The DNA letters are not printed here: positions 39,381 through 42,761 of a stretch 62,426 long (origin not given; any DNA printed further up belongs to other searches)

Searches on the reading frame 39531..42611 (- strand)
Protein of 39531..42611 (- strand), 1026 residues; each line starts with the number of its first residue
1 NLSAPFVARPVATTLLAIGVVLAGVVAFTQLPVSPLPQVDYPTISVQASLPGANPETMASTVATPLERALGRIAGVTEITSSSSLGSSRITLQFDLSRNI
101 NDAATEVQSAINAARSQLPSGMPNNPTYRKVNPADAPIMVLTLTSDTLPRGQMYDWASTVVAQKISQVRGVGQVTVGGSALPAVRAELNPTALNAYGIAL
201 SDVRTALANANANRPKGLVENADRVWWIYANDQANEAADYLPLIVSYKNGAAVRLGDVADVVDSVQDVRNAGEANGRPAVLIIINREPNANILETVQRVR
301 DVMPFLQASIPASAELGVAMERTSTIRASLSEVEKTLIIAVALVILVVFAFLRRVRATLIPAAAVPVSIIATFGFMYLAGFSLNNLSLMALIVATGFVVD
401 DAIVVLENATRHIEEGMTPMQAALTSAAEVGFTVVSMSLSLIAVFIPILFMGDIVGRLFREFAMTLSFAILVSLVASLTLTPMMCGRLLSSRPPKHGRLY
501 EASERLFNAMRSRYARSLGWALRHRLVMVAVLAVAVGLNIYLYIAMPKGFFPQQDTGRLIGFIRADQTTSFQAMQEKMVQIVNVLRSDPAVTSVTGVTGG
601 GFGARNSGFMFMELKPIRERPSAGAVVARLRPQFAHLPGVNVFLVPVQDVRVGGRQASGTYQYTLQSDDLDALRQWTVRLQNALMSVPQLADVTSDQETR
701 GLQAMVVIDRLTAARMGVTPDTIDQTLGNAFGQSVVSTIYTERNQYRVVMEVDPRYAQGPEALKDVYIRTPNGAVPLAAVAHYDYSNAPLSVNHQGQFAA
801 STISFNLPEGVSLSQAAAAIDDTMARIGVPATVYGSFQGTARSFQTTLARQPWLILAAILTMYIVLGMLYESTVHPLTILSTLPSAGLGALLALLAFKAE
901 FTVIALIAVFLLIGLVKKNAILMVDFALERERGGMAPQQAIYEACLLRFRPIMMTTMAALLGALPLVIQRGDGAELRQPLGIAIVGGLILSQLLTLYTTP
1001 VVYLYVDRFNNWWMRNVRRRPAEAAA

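Call 51: search_protein_families(library=pfam, proteins=[window:39531-42611:-], max_evalue=0.00001)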
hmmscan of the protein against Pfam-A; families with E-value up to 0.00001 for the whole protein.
window:39531-42611:- (1026 aa): 1 family
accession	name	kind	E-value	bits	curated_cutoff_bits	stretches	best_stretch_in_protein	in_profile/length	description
PF00873.25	ACR_tran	-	0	1098.5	28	1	5-1006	4-1020/1021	AcrB/AcrD/AcrF family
